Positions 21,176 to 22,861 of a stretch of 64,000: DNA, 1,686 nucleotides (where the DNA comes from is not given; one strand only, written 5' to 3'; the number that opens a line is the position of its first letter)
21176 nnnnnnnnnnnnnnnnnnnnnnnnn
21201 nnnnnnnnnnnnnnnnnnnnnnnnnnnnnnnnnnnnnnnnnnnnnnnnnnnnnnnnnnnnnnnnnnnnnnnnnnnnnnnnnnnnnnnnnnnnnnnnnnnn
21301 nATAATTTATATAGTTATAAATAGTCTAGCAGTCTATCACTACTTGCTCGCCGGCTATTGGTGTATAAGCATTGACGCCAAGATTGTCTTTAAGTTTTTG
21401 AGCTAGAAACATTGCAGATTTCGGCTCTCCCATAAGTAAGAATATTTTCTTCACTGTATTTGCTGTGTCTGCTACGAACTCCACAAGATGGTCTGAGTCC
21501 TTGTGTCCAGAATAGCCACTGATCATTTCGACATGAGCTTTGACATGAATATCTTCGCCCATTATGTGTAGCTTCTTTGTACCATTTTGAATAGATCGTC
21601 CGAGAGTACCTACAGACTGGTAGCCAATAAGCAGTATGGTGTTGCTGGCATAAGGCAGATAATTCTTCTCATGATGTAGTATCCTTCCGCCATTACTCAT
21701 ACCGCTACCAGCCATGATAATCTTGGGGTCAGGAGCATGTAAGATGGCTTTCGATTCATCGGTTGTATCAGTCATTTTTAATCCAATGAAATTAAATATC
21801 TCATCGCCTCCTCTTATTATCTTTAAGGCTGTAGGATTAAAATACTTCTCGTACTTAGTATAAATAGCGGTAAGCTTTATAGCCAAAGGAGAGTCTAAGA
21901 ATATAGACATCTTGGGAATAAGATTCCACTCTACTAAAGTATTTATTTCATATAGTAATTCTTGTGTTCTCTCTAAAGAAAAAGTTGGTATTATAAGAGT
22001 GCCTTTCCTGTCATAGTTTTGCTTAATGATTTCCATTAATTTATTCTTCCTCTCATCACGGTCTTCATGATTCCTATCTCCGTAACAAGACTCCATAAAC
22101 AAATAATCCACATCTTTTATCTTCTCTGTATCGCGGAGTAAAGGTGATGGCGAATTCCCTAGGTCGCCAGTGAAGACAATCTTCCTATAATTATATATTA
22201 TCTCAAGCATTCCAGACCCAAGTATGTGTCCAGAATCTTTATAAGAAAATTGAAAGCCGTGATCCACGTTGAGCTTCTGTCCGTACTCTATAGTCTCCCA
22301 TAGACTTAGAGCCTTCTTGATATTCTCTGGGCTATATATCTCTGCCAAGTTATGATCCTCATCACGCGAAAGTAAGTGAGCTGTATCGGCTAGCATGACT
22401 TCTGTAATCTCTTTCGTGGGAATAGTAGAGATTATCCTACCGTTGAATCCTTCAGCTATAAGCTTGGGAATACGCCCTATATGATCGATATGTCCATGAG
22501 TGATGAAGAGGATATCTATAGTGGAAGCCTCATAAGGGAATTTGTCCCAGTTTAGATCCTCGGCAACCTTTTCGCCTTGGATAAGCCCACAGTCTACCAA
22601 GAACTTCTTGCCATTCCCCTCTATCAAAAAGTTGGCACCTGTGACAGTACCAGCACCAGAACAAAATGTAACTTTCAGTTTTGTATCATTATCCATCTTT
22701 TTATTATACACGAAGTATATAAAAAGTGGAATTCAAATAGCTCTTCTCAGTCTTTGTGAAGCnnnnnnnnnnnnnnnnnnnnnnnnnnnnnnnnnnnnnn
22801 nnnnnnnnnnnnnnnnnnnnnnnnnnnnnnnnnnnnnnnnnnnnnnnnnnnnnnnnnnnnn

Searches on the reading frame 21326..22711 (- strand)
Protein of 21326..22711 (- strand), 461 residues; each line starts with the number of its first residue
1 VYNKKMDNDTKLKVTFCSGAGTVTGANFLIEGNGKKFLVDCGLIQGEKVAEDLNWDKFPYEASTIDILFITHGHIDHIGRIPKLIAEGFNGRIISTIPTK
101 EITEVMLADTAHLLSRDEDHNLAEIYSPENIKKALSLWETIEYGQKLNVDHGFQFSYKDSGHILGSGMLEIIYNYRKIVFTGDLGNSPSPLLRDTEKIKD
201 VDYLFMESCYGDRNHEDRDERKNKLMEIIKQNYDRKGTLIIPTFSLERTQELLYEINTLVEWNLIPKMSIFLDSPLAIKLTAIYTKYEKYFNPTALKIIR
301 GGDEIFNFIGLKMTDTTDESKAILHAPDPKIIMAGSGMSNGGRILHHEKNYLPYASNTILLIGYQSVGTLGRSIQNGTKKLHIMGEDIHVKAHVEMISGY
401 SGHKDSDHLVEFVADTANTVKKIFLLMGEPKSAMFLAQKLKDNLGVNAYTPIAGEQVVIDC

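Call 73: search_protein_families(library=pfam, proteins=[window:21326-22711:-], max_evalue=0.00001)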
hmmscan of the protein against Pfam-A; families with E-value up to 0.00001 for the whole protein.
window:21326-22711:- (461 aa): 5 families
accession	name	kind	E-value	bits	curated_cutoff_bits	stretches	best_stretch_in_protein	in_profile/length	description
PF10996.14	Beta-Casp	-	1.3e-32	113.3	27.7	1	249-374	1-120/120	Beta-Casp domain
PF00753.33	Lactamase_B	-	1.1e-12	48.7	22.7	1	27-195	8-161/196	Metallo-beta-lactamase superfamily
PF16661.11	Lactamase_B_6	-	6.3e-11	42.4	27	1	30-184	2-162/193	Metallo-beta-lactamase superfamily domain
PF07521.17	RMMBL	-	1.1e-10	41.8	21.6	1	387-451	1-63/63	Zn-dependent metallo-hydrolase RNA specificity domain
PF12706.13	Lactamase_B_2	-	5.3e-07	29.9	27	1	37-213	3-170/200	Beta-lactamase superfamily domain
